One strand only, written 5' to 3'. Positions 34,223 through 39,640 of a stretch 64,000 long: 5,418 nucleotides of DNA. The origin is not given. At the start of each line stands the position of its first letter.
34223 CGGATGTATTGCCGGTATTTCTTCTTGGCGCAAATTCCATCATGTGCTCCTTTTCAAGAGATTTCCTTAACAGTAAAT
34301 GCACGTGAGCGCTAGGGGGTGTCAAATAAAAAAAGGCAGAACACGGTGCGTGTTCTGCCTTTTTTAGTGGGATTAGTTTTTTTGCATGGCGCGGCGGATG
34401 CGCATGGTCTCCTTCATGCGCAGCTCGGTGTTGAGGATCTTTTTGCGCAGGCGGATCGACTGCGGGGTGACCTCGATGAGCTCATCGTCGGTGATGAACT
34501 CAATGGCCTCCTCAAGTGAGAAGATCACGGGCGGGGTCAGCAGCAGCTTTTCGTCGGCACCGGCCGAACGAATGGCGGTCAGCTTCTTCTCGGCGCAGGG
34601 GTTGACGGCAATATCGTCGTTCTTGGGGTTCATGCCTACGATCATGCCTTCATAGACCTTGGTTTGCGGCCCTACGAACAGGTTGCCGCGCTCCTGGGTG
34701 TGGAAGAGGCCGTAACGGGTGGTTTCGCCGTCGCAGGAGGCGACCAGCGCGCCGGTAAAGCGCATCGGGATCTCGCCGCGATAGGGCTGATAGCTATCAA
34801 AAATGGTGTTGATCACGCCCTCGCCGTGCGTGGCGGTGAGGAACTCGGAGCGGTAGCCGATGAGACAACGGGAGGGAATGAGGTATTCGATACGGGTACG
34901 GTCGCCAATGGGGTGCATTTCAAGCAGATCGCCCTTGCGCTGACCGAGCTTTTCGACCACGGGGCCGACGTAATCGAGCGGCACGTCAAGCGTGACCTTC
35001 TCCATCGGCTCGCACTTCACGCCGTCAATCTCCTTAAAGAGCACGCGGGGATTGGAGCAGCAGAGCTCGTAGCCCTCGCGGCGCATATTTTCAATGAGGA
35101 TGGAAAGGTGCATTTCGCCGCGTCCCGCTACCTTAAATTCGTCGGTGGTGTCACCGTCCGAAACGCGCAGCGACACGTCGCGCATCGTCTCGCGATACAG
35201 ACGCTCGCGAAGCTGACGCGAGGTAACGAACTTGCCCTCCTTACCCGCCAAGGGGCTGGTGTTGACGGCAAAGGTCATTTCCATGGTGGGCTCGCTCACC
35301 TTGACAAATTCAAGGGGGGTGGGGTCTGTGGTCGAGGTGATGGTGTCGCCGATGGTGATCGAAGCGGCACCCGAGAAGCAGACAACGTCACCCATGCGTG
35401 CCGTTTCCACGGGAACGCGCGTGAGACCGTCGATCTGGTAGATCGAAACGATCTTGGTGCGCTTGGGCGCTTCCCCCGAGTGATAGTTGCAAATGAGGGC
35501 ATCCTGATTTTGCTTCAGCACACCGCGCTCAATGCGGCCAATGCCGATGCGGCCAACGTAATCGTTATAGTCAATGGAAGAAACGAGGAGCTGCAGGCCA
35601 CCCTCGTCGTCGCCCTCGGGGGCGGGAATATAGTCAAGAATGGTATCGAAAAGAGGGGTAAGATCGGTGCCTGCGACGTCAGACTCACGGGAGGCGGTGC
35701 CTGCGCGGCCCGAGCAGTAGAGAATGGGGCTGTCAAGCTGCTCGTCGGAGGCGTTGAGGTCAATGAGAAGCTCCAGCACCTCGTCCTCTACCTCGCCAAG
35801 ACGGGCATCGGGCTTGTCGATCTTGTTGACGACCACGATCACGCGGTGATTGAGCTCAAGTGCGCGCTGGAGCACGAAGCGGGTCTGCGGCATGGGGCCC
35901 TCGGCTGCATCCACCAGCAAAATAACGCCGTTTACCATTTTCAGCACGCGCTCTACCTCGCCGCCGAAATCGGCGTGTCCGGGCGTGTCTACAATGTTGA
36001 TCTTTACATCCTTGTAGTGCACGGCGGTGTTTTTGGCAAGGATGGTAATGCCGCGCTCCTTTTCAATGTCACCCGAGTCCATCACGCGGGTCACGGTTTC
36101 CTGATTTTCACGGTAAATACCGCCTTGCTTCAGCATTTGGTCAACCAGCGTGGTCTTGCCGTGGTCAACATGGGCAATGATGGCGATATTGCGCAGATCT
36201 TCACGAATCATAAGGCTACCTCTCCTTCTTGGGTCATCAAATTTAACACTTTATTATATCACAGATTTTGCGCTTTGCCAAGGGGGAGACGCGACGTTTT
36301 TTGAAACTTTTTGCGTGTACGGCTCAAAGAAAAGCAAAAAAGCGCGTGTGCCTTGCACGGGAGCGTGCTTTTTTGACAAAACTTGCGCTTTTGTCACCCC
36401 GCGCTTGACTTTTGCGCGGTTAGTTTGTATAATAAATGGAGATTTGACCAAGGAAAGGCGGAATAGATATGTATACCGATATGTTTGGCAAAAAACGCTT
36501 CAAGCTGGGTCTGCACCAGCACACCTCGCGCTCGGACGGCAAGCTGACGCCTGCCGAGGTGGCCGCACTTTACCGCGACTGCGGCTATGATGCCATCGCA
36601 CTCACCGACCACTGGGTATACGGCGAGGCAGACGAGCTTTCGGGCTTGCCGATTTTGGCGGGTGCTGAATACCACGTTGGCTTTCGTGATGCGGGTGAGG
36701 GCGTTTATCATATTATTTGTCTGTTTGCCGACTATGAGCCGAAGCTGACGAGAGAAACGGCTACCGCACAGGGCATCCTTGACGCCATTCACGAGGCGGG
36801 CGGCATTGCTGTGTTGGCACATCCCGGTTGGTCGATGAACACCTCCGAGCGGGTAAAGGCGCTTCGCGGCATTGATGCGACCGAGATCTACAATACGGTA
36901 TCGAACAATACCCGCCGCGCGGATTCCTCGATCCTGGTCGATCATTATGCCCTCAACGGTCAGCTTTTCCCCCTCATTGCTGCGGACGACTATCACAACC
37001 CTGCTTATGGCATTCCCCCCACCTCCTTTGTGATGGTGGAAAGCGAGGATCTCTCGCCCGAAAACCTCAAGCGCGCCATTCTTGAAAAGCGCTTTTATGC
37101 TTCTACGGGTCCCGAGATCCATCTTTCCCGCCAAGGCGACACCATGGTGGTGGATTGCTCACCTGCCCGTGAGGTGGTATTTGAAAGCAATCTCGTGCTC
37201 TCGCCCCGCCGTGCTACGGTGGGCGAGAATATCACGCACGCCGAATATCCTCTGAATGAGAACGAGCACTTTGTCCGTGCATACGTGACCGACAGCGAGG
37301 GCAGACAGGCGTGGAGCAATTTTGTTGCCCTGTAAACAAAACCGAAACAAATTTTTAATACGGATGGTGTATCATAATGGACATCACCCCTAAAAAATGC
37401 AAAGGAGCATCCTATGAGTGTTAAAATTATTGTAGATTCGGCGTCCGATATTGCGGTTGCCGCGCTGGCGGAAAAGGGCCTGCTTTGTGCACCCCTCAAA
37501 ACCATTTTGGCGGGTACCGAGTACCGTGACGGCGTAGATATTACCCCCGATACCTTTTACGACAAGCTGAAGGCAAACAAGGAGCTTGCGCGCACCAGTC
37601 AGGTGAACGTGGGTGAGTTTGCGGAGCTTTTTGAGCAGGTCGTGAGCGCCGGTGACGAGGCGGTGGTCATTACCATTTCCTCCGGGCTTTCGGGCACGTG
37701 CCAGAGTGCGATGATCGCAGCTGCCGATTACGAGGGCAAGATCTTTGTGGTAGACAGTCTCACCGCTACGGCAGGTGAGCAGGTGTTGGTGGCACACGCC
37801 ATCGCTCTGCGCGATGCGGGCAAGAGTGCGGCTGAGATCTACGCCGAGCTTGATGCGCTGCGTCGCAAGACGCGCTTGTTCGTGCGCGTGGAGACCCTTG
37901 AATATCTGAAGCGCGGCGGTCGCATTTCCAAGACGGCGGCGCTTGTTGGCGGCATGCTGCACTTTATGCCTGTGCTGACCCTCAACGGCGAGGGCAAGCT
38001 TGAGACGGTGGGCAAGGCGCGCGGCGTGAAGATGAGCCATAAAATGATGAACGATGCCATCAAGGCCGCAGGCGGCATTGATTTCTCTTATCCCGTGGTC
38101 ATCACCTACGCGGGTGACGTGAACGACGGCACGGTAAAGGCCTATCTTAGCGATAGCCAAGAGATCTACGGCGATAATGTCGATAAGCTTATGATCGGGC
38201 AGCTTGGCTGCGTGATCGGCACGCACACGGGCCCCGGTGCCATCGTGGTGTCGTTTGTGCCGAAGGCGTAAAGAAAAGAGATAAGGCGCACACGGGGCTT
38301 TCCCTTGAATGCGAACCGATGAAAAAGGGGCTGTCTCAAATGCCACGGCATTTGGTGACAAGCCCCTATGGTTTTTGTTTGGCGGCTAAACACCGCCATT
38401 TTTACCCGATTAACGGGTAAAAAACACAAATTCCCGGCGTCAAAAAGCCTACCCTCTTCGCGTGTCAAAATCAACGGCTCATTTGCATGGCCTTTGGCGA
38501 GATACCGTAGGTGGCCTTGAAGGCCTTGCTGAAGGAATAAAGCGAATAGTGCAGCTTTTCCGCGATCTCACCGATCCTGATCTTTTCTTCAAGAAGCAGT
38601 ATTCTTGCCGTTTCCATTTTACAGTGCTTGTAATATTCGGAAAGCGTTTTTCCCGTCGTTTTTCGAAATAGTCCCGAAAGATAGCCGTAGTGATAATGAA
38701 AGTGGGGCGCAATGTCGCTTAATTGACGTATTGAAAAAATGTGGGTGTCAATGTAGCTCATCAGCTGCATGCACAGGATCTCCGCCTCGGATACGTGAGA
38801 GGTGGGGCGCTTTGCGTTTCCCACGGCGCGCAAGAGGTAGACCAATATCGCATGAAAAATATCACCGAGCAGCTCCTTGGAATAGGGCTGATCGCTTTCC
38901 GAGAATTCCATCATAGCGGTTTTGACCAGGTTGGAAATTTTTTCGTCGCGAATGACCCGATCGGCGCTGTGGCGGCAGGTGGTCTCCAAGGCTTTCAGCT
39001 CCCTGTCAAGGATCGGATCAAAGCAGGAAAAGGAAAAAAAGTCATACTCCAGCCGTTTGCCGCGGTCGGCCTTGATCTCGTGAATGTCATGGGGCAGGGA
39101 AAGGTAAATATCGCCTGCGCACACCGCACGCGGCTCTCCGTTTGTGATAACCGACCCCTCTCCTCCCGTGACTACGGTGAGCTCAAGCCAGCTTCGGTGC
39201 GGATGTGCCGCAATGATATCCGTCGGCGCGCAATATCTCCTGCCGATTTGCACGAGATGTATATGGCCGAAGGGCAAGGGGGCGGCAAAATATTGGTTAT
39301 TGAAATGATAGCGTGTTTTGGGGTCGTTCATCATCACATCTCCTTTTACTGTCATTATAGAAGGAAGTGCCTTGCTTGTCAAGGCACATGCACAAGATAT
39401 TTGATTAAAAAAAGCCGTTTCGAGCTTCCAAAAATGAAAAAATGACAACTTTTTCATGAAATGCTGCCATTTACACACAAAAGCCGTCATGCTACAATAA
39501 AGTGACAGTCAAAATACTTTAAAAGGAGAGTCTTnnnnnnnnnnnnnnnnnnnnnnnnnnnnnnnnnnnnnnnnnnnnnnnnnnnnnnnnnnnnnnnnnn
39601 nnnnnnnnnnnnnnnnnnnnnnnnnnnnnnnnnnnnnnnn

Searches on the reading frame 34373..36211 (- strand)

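Call 26: search_protein_families(library=pfam, proteins=[window:34373-36211:-], max_evalue=0.00001)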
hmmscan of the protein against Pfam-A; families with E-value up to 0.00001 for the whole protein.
window:34373-36211:- (612 aa): 6 families
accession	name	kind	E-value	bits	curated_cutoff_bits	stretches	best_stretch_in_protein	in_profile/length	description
PF00009.33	GTP_EFTU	-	5.1e-54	183.2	26.5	1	5-196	2-187/188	Elongation factor Tu GTP binding domain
PF21018.2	BipA_C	-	2.1e-44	150.2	23.8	1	486-594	1-109/110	TypA/BipA C-terminal domain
PF00679.30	EFG_C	-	4.5e-24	84.7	27.9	1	399-482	2-86/89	Elongation factor G C-terminus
PF03144.31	GTP_EFTU_D2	-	2.4e-09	37.9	30.3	1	220-292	1-73/73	Elongation factor Tu domain 2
PF01926.29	MMR_HSR1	-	6.9e-08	33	21.9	1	9-130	2-113/113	50S ribosome-binding GTPase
PF14492.12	EFG_III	-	2.3e-06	28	27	1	332-379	19-66/75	Elongation Factor G, domain III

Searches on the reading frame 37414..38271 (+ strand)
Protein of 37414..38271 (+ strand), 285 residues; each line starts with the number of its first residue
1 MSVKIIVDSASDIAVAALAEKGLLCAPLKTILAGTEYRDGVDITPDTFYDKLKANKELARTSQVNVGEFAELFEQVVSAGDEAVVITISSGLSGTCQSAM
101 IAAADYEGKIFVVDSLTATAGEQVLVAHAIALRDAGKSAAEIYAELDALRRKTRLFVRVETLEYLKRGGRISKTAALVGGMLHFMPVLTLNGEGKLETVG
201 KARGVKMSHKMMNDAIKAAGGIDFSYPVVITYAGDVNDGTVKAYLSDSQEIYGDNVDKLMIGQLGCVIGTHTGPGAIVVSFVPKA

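Call 26: search_protein_families(library=pfam, proteins=[window:37414-38271:+], max_evalue=0.00001)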
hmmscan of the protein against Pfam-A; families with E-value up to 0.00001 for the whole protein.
window:37414-38271:+ (285 aa): 1 family
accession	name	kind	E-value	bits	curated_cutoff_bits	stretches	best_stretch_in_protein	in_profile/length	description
PF02645.21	DegV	-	2.4e-75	253.9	27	1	3-284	2-280/280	Uncharacterised protein, DegV family COG1307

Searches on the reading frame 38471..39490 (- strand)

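Call 26: search_protein_families(library=pfam, proteins=[window:38471-39490:-], max_evalue=0.00001)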
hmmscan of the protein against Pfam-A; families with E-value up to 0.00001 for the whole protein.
window:38471-39490:- (339 aa): 3 families
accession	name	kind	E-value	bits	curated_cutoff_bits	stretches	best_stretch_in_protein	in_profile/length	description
PF00165.29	HTH_AraC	-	4.5e-17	62.2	26.6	1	302-335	7-40/42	Bacterial regulatory helix-turn-helix proteins, AraC family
PF12833.13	HTH_18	-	3.2e-13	50.2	33.6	1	261-335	2-77/80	Helix-turn-helix domain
PF02311.25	AraC_binding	-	4.8e-10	39.7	21.1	1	80-201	3-120/135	AraC-like ligand binding domain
